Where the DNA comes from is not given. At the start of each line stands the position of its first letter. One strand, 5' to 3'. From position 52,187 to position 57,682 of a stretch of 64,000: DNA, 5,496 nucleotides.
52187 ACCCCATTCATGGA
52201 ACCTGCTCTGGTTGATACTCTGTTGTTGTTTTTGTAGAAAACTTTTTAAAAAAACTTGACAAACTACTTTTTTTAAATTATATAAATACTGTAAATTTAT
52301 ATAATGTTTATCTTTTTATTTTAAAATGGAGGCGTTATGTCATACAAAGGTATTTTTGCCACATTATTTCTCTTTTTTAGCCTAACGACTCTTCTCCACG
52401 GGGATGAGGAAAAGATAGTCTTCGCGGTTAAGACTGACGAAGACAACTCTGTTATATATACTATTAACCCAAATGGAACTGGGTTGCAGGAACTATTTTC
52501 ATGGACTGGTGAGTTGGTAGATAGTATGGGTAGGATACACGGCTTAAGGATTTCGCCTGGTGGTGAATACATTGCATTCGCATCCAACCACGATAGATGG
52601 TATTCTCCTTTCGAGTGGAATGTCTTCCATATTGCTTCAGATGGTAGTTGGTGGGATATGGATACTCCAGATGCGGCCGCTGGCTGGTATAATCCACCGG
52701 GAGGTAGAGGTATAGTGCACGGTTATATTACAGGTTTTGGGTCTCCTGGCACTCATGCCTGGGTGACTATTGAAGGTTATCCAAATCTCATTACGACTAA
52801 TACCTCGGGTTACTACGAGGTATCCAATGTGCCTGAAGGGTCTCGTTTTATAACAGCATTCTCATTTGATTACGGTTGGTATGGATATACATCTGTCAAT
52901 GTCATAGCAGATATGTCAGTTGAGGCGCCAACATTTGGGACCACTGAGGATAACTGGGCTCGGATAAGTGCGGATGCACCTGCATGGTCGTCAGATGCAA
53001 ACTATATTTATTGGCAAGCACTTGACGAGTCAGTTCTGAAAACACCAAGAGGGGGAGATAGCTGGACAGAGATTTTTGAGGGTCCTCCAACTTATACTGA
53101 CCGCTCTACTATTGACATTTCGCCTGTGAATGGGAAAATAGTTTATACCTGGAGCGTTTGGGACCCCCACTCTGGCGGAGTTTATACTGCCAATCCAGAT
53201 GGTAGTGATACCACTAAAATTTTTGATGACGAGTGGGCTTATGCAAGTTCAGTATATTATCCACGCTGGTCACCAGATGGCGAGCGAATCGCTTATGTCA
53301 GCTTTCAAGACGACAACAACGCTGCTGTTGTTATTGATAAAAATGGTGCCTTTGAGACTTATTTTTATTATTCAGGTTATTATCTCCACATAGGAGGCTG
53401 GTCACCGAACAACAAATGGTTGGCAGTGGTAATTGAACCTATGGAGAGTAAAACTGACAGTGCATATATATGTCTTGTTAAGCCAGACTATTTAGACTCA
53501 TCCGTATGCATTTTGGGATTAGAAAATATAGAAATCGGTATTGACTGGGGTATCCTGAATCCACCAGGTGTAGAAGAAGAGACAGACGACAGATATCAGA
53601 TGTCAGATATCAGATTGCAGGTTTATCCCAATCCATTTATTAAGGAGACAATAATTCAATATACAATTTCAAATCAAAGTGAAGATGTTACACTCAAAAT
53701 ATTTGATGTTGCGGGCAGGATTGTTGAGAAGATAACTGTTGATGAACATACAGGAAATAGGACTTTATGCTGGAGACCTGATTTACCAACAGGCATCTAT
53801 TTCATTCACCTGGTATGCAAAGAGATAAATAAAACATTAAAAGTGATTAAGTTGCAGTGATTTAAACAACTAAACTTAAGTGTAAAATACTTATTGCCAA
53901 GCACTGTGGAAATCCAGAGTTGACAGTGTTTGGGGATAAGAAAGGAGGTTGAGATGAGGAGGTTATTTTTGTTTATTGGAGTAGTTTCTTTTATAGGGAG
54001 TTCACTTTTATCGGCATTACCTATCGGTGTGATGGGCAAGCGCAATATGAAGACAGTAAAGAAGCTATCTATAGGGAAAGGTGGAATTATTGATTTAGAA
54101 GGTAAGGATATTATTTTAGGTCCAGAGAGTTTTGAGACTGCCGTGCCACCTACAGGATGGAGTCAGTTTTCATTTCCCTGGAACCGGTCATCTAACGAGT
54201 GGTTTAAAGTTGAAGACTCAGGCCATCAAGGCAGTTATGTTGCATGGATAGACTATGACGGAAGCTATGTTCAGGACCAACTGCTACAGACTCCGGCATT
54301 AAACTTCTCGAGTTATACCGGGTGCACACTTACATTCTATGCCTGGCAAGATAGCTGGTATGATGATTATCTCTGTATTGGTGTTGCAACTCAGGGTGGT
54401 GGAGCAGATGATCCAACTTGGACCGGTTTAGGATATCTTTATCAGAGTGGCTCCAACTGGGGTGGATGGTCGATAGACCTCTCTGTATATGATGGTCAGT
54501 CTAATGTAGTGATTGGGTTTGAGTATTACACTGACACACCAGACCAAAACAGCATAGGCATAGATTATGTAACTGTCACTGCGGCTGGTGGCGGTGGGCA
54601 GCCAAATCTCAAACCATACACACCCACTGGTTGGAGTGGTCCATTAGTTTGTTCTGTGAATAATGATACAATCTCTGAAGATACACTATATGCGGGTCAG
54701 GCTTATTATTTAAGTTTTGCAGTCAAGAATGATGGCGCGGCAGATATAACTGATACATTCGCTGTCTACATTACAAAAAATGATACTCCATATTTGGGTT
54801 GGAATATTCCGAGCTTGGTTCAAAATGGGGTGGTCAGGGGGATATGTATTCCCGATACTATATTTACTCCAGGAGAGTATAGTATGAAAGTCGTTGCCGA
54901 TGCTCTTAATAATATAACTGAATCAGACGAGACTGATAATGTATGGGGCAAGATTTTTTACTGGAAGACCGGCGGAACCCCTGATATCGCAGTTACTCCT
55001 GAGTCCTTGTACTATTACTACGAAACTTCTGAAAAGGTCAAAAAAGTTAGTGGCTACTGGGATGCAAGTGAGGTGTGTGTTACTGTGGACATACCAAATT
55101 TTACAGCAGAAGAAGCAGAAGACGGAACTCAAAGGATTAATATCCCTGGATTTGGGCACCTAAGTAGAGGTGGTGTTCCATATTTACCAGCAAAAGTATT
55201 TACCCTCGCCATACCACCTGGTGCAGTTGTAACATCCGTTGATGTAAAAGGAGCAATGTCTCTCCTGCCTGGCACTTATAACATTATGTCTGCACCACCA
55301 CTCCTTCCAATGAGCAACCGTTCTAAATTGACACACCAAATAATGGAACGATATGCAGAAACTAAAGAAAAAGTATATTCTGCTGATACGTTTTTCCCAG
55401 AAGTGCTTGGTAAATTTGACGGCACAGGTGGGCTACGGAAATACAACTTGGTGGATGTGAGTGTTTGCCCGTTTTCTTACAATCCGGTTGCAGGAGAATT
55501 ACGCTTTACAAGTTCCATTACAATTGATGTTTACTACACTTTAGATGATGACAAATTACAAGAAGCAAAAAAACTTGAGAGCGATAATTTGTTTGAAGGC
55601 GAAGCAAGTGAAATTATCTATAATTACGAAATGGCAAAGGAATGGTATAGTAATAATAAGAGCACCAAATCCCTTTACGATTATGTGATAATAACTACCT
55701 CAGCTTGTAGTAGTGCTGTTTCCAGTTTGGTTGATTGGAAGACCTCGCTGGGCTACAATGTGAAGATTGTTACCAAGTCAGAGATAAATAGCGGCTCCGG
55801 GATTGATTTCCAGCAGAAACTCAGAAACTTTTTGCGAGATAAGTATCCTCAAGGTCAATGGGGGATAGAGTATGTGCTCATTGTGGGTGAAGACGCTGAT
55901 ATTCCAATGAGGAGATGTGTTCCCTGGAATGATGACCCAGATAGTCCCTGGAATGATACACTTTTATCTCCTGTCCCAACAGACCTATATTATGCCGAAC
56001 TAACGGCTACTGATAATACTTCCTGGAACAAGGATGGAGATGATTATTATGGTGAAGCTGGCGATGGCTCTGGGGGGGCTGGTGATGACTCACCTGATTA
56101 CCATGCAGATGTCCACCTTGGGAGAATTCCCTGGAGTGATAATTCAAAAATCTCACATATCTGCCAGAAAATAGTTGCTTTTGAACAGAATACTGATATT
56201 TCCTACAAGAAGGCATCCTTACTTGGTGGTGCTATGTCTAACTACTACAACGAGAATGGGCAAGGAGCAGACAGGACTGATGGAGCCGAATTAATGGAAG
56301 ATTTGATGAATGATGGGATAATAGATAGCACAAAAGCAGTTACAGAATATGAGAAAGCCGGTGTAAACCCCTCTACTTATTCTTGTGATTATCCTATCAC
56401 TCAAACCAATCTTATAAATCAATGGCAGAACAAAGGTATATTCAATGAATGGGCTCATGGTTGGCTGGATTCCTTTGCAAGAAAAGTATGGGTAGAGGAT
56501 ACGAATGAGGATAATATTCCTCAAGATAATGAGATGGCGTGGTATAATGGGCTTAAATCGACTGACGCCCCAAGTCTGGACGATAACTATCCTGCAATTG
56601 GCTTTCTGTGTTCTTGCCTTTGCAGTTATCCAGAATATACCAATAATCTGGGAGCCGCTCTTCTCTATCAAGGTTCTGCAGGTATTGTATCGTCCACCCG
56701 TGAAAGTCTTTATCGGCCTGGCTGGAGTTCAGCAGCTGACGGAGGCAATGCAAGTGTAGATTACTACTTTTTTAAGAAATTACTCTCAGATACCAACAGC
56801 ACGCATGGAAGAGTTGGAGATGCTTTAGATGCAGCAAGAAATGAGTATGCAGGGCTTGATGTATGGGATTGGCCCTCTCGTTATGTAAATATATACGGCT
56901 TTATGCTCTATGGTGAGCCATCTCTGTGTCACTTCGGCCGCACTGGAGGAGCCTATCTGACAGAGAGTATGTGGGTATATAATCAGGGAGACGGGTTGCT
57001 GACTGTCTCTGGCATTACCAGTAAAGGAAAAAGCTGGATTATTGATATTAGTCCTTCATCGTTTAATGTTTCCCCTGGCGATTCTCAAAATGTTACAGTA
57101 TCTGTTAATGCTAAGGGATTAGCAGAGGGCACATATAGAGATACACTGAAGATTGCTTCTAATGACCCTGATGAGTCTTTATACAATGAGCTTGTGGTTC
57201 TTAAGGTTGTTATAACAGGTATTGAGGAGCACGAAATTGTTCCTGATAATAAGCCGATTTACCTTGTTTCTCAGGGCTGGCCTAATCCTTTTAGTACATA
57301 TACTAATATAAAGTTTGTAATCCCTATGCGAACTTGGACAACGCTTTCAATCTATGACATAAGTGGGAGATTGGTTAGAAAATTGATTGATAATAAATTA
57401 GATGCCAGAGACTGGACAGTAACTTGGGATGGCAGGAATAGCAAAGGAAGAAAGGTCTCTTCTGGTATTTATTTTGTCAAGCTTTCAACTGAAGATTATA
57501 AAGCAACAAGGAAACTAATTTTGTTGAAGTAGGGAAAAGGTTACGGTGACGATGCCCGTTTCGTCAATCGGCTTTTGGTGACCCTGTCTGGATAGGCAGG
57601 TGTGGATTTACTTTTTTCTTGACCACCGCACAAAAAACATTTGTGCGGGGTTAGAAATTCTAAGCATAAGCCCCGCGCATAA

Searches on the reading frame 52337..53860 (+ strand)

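Call 59: search_protein_families(library=pfam, proteins=[window:52337-53860:+], max_evalue=0.0001)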
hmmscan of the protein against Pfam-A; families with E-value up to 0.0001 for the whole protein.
window:52337-53860:+ (507 aa): 2 families
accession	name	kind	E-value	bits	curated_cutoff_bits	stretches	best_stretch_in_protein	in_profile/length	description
PF07676.18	PD40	-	2.9e-10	40.2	20.9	1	307-325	12-30/38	WD40-like Beta Propeller Repeat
PF18962.6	Por_Secre_tail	-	1.7e-09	38.2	27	1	429-503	1-73/75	Secretion system C-terminal sorting domain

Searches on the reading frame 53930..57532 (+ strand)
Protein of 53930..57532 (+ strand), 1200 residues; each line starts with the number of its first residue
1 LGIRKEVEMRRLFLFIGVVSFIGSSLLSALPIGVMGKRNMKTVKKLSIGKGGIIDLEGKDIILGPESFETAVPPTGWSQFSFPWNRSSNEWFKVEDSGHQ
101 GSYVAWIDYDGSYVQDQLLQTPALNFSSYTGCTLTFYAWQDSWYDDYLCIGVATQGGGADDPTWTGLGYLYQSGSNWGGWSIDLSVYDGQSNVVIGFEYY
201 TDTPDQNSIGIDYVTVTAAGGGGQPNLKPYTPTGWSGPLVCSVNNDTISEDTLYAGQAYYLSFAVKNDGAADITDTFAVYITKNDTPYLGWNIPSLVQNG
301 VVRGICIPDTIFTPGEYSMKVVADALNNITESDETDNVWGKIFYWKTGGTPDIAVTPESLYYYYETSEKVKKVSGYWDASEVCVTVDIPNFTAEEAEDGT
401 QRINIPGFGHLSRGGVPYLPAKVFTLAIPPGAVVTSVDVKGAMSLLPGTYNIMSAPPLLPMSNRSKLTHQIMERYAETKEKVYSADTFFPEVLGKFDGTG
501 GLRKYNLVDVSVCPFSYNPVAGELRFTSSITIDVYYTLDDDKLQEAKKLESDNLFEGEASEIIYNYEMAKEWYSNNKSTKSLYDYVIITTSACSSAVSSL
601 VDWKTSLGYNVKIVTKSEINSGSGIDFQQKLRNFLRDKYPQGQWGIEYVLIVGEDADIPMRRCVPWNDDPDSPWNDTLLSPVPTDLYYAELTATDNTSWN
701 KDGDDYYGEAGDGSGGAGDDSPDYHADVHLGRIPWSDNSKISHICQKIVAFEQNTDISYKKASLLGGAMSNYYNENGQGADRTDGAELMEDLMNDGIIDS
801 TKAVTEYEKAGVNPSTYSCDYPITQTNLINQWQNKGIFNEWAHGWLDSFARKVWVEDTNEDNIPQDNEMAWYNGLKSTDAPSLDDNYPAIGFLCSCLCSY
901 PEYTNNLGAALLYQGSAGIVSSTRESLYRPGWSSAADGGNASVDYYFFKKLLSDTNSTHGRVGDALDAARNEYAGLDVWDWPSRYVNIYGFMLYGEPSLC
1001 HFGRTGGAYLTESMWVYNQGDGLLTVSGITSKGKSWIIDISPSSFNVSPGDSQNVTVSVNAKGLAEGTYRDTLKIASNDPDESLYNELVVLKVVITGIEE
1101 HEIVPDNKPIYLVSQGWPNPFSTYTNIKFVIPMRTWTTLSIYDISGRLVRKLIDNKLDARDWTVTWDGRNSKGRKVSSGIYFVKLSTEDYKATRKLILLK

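Call 59: search_protein_families(library=pfam, proteins=[window:53930-57532:+], max_evalue=0.0001)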
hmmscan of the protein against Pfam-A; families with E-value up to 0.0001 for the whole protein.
window:53930-57532:+ (1200 aa): 5 families
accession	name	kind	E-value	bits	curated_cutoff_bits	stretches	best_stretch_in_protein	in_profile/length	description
PF01364.23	Peptidase_C25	-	6e-36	124.9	23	1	585-999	1-372/374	Peptidase family C25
PF08126.16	Propeptide_C25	-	1.2e-12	47.8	22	1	385-567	27-198/205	Propeptide_C25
PF07705.17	CARDB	-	2.2e-10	41.1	22.7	1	245-338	7-98/101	CARDB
PF18962.6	Por_Secre_tail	-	2.3e-08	34.7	27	1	1117-1197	2-74/75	Secretion system C-terminal sorting domain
PF13860.13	FlgD_ig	-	8.8e-08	32.5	27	1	1137-1188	25-76/79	FlgD Ig-like domain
